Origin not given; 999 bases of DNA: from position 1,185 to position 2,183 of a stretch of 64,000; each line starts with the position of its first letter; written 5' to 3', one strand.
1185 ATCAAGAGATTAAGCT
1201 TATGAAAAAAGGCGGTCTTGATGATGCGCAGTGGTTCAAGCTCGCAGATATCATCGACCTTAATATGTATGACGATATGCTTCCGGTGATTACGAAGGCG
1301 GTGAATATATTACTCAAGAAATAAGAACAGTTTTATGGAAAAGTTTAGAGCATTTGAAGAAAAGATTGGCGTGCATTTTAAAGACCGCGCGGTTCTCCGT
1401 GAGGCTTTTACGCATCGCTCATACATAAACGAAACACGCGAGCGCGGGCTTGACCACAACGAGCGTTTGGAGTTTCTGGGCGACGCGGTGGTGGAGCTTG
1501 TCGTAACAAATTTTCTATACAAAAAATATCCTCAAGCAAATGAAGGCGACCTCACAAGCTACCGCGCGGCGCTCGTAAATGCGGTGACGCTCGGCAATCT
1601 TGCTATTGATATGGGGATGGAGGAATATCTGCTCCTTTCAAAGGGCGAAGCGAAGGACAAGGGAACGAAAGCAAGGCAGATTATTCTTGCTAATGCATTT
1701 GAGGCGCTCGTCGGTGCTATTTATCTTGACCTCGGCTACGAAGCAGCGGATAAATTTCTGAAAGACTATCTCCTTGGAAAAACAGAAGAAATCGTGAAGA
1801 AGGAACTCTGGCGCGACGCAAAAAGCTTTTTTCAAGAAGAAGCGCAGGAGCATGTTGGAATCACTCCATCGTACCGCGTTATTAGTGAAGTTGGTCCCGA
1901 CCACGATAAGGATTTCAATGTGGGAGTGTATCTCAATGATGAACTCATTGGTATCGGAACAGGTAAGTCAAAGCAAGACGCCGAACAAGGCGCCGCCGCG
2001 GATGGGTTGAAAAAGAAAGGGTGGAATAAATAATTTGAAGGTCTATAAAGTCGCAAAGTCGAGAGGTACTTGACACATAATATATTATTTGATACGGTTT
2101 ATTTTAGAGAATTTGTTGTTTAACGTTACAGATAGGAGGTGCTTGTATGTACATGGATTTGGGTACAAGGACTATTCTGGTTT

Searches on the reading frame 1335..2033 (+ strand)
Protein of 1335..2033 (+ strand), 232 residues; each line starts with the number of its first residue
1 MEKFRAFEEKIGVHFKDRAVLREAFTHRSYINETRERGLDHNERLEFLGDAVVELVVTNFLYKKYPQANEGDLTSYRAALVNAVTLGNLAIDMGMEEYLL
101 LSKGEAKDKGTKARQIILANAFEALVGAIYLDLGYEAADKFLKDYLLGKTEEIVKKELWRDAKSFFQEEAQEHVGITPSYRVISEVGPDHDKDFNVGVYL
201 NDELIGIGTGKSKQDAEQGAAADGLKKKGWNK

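Call 8: search_protein_families(library=pfam, proteins=[window:1335-2033:+], max_evalue=0.01)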
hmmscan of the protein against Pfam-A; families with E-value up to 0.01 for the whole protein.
window:1335-2033:+ (232 aa): 4 families
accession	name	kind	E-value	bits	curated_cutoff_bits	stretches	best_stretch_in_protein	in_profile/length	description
PF14622.11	Ribonucleas_3_3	-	1.8e-36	125.6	35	1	18-148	2-126/128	Ribonuclease-III-like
PF00636.31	Ribonuclease_3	-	1.5e-26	93.6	27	1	43-134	1-102/102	Ribonuclease III domain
PF00035.32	dsrm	-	4.5e-15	56.4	23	1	162-227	1-65/66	Double-stranded RNA binding motif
PF22935.1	RM44_endonuclase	-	5.9e-11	43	27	1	6-129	8-139/139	Large ribosomal subunit protein mL44, endonuclease domain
